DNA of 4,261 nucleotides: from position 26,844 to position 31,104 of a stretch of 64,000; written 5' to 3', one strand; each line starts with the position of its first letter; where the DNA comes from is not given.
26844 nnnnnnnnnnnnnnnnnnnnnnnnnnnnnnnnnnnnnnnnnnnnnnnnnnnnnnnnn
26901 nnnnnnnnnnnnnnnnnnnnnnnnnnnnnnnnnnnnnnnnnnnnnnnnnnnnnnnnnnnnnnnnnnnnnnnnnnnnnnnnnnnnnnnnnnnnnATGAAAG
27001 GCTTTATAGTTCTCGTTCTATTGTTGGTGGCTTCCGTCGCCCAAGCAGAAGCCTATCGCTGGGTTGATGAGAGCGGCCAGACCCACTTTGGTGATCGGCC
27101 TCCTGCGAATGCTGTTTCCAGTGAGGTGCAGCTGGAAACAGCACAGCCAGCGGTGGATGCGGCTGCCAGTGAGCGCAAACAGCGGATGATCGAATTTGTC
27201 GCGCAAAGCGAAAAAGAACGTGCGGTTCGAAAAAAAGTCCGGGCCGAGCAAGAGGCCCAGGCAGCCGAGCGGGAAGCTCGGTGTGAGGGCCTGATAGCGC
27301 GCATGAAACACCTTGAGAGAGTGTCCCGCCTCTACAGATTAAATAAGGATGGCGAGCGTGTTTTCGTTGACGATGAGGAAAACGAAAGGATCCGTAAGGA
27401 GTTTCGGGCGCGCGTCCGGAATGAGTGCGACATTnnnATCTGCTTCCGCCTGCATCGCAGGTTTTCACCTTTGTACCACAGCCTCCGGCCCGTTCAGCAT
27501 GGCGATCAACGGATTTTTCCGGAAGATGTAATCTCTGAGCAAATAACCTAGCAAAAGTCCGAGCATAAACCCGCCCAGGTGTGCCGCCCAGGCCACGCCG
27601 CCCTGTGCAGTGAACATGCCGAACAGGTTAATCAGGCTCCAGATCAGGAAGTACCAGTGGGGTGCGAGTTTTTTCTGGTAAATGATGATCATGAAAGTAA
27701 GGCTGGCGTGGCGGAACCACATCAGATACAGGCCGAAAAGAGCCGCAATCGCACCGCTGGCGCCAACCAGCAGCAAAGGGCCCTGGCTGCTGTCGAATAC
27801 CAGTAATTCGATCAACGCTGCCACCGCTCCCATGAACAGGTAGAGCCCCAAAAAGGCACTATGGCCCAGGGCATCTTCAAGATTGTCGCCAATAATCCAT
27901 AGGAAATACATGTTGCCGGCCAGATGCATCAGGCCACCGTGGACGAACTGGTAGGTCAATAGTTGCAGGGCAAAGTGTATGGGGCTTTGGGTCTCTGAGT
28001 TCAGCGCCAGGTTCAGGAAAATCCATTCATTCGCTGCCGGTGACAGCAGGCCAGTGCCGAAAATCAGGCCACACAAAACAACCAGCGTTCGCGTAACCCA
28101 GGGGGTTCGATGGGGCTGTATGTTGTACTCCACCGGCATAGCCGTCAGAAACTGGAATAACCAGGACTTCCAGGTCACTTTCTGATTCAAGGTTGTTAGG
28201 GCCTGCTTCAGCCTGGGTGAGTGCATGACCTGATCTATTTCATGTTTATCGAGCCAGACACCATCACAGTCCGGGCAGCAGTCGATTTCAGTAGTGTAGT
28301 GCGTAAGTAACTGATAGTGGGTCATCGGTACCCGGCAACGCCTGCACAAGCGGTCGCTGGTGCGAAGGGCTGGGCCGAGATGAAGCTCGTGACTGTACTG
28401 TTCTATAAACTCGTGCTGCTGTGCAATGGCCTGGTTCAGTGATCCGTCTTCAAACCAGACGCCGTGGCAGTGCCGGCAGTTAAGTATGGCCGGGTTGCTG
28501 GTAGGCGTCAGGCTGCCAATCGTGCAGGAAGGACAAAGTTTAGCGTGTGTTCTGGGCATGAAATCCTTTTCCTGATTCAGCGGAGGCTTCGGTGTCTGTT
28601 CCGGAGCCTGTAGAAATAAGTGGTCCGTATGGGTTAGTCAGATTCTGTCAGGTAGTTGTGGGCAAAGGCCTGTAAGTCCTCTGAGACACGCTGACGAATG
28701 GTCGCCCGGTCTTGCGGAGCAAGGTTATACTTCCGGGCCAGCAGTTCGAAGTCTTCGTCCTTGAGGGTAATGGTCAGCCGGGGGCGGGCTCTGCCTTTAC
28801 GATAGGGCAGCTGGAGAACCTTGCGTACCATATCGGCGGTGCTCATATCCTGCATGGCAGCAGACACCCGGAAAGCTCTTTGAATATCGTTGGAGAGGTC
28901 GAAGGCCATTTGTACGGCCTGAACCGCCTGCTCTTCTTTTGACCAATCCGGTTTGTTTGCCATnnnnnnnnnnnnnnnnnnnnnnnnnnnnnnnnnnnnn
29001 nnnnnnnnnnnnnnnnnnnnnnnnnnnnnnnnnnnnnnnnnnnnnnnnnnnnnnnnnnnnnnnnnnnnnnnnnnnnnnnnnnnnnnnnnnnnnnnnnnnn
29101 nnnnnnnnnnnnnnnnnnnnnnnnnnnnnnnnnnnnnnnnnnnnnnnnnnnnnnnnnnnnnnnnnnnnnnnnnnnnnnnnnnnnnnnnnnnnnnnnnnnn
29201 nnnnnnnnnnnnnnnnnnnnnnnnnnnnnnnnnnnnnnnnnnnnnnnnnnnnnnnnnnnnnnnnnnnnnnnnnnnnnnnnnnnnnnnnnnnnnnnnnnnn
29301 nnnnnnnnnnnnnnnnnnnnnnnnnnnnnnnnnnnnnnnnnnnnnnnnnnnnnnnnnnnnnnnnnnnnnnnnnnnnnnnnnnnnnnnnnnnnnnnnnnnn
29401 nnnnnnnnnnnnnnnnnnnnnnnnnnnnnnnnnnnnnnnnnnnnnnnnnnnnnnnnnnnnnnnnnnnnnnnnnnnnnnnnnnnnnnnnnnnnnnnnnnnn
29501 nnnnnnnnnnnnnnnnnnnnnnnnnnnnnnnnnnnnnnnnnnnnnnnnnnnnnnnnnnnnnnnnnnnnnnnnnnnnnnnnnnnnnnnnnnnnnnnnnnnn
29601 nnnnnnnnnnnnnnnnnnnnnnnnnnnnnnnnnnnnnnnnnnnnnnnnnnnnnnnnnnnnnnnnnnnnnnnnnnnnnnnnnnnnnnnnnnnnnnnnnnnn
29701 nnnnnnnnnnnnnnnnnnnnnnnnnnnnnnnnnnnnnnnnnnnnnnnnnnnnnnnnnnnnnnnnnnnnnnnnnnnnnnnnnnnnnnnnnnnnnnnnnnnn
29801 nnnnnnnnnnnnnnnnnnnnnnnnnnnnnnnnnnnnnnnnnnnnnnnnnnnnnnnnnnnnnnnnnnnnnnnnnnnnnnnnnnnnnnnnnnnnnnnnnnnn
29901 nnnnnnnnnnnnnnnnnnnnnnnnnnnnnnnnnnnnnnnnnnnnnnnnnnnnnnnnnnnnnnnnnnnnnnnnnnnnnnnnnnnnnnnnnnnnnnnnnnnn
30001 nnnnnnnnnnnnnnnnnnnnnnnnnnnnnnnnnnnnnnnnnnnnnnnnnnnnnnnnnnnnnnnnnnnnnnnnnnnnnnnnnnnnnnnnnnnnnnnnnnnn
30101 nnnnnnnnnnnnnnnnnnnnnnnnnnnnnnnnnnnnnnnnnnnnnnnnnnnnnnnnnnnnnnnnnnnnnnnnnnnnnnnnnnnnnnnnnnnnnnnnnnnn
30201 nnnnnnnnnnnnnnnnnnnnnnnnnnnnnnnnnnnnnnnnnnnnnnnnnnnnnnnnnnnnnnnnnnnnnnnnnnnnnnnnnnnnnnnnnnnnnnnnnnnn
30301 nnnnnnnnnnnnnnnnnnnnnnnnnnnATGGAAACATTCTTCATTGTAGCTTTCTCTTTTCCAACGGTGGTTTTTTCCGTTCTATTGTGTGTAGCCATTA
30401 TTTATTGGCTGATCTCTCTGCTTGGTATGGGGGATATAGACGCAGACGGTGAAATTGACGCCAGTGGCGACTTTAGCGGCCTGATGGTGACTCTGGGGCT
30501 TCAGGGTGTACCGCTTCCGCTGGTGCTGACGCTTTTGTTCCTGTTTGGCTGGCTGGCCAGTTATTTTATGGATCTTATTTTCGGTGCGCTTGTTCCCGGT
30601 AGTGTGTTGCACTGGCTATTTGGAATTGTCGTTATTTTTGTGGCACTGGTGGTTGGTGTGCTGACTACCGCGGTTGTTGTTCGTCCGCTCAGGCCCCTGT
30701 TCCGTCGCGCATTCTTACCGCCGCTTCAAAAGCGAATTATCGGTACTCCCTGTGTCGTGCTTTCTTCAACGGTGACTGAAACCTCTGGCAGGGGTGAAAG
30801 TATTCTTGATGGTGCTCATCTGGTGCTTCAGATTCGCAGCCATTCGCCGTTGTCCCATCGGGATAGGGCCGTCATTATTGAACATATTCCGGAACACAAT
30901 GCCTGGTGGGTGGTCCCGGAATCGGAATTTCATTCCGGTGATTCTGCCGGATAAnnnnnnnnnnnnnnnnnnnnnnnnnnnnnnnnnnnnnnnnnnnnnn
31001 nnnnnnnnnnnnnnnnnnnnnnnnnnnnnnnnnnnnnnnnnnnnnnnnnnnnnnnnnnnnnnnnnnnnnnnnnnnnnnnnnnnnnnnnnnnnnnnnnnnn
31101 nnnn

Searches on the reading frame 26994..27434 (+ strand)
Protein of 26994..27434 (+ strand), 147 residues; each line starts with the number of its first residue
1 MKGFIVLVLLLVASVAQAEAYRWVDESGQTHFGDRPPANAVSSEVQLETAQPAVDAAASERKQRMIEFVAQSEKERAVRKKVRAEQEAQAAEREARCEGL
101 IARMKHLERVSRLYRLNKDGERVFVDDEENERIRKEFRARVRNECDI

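Call 64: find_homologous_proteins(query=window:26994-27434:+, max_evalue=1e-20)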
Query seq(147 aa) (147 aa): 105 proteins with E <= 1e-20 among 454 candidates.
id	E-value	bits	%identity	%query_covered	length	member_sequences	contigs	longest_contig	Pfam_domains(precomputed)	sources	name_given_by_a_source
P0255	2.3e-85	301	100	100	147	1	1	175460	PF13511.12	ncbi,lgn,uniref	ncbi:DUF4124 domain-containing protein [Marinobacter sp.]|uniref:DUF4124 domain-containing protein n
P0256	9.8e-73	261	86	100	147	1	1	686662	PF13511.12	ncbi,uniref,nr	ncbi:DUF4124 domain-containing protein [Marinobacter sp. F3R11]|uniref:DUF4124 domain-containing pro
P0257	5.8e-59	216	69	100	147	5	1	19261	PF13511.12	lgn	-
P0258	4.5e-58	213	69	100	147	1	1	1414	PF13511.12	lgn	-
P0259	9.3e-58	212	69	100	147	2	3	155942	PF13511.12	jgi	-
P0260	4.4e-57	210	67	100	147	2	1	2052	PF13511.12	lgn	-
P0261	8.3e-57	209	67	100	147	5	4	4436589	PF13511.12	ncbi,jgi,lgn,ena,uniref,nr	ncbi:protein of unknown function [Marinobacter sp. LV10R510-11A]|uniref:DUF4124 domain-containing pr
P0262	1.1e-56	209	68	99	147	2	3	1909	PF13511.12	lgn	-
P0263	2.4e-56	208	68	100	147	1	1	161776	PF13511.12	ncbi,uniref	ncbi:DUF4124 domain-containing protein [Marinobacter sp.]|uniref:DUF4124 domain-containing protein n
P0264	4.4e-56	207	68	100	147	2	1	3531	PF13511.12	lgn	-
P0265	7.5e-56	206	67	100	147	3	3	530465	PF13511.12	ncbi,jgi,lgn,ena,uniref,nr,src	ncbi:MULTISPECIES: DUF4124 domain-containing protein [Marinobacter]|uniref:DUF4124 domain-containing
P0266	1.5e-55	205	64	100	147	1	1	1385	PF13511.12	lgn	-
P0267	4.0e-55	204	65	100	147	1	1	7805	PF13511.12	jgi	jgi:hypothetical protein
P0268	8.4e-55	203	64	99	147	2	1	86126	PF13511.12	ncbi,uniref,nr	ncbi:DUF4124 domain-containing protein [Marinobacter sp. 71-i]|uniref:DUF4124 domain-containing prot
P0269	2.0e-54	201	65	100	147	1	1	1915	PF13511.12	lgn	-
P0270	5.9e-54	200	67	90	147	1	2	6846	PF13511.12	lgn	-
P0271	9.6e-54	199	65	98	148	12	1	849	PF13511.12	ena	-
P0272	1.4e-53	199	64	99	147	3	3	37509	PF13511.12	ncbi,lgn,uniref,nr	ncbi:DUF4124 domain-containing protein [Marinobacter algicola]|uniref:DUF4124 domain-containing prot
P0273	2.0e-53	198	64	100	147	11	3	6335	PF13511.12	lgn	-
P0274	2.2e-53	198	65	99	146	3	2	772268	PF13511.12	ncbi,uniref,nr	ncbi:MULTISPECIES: DUF4124 domain-containing protein [Marinobacter]|uniref:DUF4124 domain-containing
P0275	3.2e-53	197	63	99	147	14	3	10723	PF13511.12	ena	-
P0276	3.4e-53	197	62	100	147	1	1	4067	PF13511.12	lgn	-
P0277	4.0e-53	197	65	99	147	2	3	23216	PF13511.12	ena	-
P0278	4.2e-53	197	64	99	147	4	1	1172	PF13511.12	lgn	-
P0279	4.9e-53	197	63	99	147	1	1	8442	PF13511.12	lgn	-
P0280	6.3e-53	196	63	100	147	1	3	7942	PF13511.12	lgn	-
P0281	6.4e-53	196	63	100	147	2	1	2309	PF13511.12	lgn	-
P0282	1.4e-52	195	60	100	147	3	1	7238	PF13511.12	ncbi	-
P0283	1.5e-52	195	62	99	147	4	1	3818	PF13511.12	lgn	-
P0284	3.3e-52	194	63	99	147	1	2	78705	PF13511.12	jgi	-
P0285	3.9e-52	194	63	98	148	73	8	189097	PF13511.12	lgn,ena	-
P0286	5.3e-52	193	63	100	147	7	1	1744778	PF13511.12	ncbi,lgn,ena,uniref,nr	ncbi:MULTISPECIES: DUF4124 domain-containing protein [Marinobacter]|uniref:DUF4124 domain-containing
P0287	8.0e-52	193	64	99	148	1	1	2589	PF13511.12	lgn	-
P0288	8.8e-52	193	64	99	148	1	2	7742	PF13511.12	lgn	-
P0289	1.0e-51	193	61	99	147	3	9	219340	PF13511.12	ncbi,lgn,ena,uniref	ncbi:DUF4124 domain-containing protein [Marinobacter salarius]|uniref:DUF4124 domain-containing prot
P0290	1.3e-51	192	65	99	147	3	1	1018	PF13511.12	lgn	-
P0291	2.1e-51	192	63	99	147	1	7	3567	PF13511.12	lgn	-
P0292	2.8e-51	191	61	99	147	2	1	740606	PF13511.12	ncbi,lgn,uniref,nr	ncbi:DUF4124 domain-containing protein [Marinobacter sp. 1_MG-2023]|uniref:DUF4124 domain-containing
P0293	7.7e-51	190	59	99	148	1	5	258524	PF13511.12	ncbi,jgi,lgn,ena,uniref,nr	ncbi:DUF4124 domain-containing protein [Marinobacter sp. HL-58]|uniref:DUF4124 domain-containing pro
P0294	2.3e-50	188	60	98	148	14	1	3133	PF13511.12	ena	-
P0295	6.5e-50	187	59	99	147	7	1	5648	PF13511.12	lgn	-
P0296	6.9e-50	187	64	88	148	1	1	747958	PF13511.12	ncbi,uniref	ncbi:DUF4124 domain-containing protein [Marinobacter lacisalsi]|uniref:DUF4124 domain-containing pro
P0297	9.5e-50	186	60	98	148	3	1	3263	PF13511.12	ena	-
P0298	1.0e-49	186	61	99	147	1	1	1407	PF13511.12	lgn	-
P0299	1.4e-49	186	61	99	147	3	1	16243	PF13511.12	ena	-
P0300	2.0e-49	185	61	99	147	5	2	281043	PF13511.12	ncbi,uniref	ncbi:DUF4124 domain-containing protein [Marinobacter sp. M1N3S26]|uniref:DUF4124 domain-containing p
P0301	3.0e-49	185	60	99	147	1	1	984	PF13511.12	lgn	-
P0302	4.0e-49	184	61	99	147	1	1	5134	PF13511.12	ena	-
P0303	6.5e-49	184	59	100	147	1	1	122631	PF13511.12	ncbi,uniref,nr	ncbi:DUF4124 domain-containing protein [Marinobacter zhanjiangensis]|uniref:DUF4124 domain-containin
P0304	3.4e-48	181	62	97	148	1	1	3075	PF13511.12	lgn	-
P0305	3.7e-48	181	64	89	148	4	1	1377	PF13511.12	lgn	-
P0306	4.4e-48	181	62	92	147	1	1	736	PF13511.12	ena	-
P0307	6.4e-48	180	59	100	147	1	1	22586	PF13511.12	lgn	-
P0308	9.4e-48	180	58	99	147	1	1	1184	PF13511.12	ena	-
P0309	1.2e-47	179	61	90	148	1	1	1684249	PF13511.12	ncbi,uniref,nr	ncbi:DUF4124 domain-containing protein [Marinobacter sp. ATCH36]|uniref:DUF4124 domain-containing pr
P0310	1.3e-47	179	59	97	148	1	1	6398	PF13511.12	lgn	-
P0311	2.2e-47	179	64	89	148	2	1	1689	PF13511.12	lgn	-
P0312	5.2e-47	177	64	88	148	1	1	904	PF13511.12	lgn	-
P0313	8.4e-47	177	64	88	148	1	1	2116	PF13511.12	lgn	-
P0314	1.4e-46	176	59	99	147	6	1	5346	PF13511.12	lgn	-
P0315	1.7e-46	176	56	99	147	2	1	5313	PF13511.12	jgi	-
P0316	1.8e-46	176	63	88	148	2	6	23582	PF13511.12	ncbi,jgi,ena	-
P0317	2.0e-46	175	63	88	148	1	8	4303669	PF13511.12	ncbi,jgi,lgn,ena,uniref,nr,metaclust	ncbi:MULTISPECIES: DUF4124 domain-containing protein [Marinobacter]|uniref:DUF4124 domain-containing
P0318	2.1e-46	175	63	88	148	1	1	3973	PF13511.12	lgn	-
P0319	1.4e-45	173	66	89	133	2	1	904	PF13511.12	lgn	-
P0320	1.6e-45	173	63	87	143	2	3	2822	PF13511.12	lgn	-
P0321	3.1e-45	172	57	99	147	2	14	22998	PF13511.12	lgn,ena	-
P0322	5.2e-45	171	55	99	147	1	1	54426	PF13511.12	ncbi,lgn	-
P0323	1.1e-44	170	57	99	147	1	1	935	PF13511.12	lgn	-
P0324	4.2e-43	165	62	86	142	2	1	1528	PF13511.12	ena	-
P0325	3.2e-38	149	50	99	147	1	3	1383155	PF13511.12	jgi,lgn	-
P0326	1.2e-34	137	52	87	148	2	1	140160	PF13511.12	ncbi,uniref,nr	ncbi:DUF4124 domain-containing protein [uncultured Marinobacter sp.]|uniref:DUF4124 domain-containin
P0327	2.2e-34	137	48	99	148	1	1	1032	PF13511.12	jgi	jgi:hypothetical protein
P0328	2.5e-34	136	48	99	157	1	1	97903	PF13511.12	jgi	jgi:hypothetical protein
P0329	1.2e-33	134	49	87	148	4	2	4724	PF13511.12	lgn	-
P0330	1.5e-33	134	50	86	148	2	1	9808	PF13511.12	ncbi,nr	ncbi:DUF4124 domain-containing protein [Marinobacter lipolyticus]|nr:DUF4124 domain-containing prote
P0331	1.9e-33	133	48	90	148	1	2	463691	PF13511.12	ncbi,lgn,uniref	ncbi:DUF4124 domain-containing protein [Marinobacter sp. DUT-3]|uniref:DUF4124 domain-containing pro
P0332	2.0e-33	133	48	90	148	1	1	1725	PF13511.12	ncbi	-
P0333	2.2e-33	133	48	96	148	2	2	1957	PF13511.12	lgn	-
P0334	2.3e-33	133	48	90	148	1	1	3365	PF13511.12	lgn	-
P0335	2.7e-33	133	48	90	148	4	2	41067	PF13511.12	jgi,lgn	-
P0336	2.8e-33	133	49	87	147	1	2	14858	PF13511.12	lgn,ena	-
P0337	3.4e-33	133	48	90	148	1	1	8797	PF13511.12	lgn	-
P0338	4.6e-33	132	47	96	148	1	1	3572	PF13511.12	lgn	-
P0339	9.8e-33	131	49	87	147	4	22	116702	PF13511.12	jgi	jgi:hypothetical protein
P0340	1.1e-32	131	49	88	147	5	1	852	PF13511.12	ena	-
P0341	1.7e-32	130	48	90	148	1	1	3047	PF13511.12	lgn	-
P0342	4.4e-32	129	48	90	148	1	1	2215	PF13511.12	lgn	-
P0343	6.4e-32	129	45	99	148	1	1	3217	PF13511.12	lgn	-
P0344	7.7e-32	128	46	99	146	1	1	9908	PF13511.12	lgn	-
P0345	1.5e-31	127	48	88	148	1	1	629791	PF13511.12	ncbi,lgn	ncbi:MAG: DUF4124 domain-containing protein [Marinobacter sp.]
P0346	2.3e-31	127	45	97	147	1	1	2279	PF13511.12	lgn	-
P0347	6.9e-31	125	44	97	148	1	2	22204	PF13511.12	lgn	-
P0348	7.8e-31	125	44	99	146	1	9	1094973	PF13511.12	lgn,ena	-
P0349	7.9e-31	125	44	99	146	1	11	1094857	PF13511.12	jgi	-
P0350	8.1e-31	125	44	99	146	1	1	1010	PF13511.12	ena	-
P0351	8.2e-31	125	44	97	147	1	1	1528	PF13511.12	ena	-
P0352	3.0e-30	123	49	87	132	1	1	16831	PF13511.12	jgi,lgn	jgi:hypothetical protein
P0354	2.6e-29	120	50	85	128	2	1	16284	PF13511.12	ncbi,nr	ncbi:MAG TPA: DUF4124 domain-containing protein, partial [Marinobacter sp.]|nr:DUF4124 domain-contai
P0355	1.6e-28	118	40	99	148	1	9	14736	PF13511.12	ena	-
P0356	7.6e-27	112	40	93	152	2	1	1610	PF13511.12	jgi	jgi:hypothetical protein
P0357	1.2e-26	112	39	99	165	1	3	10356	PF13511.12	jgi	jgi:hypothetical protein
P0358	6.6e-26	109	38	99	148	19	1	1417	PF13511.12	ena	-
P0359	1.4e-21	95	60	52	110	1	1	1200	PF13511.12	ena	-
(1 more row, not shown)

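Call 65: find_encoding_contigs(protein=P0255, flank=10000, max_places=5)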
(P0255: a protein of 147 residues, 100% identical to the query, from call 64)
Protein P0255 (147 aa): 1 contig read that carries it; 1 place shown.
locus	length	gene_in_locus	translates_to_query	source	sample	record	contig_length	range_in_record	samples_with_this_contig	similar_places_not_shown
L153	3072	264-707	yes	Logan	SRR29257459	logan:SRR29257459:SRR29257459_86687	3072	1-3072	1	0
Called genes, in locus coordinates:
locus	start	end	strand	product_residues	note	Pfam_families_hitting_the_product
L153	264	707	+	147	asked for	PF13511:DUF4124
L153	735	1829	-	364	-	PF13453:Zn_ribbon_TFIIB (weak), PF01694:Rhomboid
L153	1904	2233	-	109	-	-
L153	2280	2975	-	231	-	PF04012:PspA_IM30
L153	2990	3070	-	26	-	?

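Call 66: find_encoding_contigs(protein=P0256, flank=10000, max_places=3)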
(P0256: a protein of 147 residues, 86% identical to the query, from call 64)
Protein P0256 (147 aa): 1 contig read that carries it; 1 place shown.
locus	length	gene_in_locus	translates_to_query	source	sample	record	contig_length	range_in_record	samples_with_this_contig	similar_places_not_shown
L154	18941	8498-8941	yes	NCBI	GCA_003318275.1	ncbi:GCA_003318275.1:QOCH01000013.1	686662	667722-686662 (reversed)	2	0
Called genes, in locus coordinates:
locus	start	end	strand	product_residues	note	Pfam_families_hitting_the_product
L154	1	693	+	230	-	PF22178:Gp5_trimer_C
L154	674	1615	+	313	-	PF13503:DUF4123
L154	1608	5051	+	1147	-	PF20249:VasX_N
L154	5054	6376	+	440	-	-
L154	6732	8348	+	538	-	-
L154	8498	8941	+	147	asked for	PF13511:DUF4124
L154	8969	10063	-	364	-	PF13453:Zn_ribbon_TFIIB (weak), PF01694:Rhomboid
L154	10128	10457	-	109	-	-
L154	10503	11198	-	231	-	-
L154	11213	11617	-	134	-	PF09938:DUF2170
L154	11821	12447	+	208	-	-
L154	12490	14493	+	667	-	-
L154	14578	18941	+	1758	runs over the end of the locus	PF12458:DUF3686, PF00004:AAA (faint), PF25472:DUF7902, PF07728:AAA_5 (faint)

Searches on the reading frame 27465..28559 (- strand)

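Call 4: search_protein_families(library=pfam, proteins=[window:27465-28559:-])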
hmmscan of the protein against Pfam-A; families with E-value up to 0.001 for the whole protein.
window:27465-28559:- (364 aa): 2 families
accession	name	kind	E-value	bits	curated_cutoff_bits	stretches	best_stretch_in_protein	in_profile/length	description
PF01694.28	Rhomboid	-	9.6e-30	104.1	22.6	1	199-342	6-141/143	Rhomboid domain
PF13453.11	Zn_ribbon_TFIIB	-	2.9e-12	46.2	22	2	72-112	2-39/41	Transcription factor zinc-finger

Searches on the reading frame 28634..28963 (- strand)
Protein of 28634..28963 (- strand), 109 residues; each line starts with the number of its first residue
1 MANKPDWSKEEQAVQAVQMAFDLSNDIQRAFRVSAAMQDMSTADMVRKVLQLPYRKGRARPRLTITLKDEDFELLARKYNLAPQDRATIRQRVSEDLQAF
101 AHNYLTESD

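Call 4: search_protein_families(library=pfam, proteins=[window:28634-28963:-])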
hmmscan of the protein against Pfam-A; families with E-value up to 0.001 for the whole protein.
window:28634-28963:- (109 aa): 0 families

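Call 10: search_protein_families(library=pfam, max_evalue=1, proteins=[window:28634-28963:-])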
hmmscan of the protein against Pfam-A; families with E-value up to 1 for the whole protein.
window:28634-28963:- (109 aa): 5 families
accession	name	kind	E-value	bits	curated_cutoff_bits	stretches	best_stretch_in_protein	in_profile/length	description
PF23807.1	RHH_10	-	0.0049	17.5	27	1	12-52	19-59/84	Ribbon-helix-helix protein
PF14328.11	DUF4385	-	0.0068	17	27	1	15-58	44-87/148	Domain of unknown function (DUF4385)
PF22513.2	FitA-like_RHH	-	0.056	13.8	27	1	22-51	7-36/39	Antitoxin FitA-like, ribbon-helix-helix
PF25760.1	Phage_RB18_ORF43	-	0.057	13.8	27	1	9-35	10-36/69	Phage RB18 ORF43.1 protein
PF21156.3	ISOA1-3_C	-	0.066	13.9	27.3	1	2-100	7-94/106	Isoamylase 1-3, C-terminal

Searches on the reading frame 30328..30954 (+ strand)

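Call 4: search_protein_families(library=pfam, proteins=[window:30328-30954:+])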
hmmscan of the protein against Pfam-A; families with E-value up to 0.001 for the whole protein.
window:30328-30954:+ (208 aa): 0 families

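Call 10: search_protein_families(library=pfam, max_evalue=1, proteins=[window:30328-30954:+])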
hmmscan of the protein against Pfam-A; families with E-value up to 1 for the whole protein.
window:30328-30954:+ (208 aa): 1 family
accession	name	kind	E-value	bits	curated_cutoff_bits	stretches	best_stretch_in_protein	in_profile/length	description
PF22533.2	WIV_dom_3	-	0.072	13.7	27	1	76-113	29-66/85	Protein P1-like, WIV domain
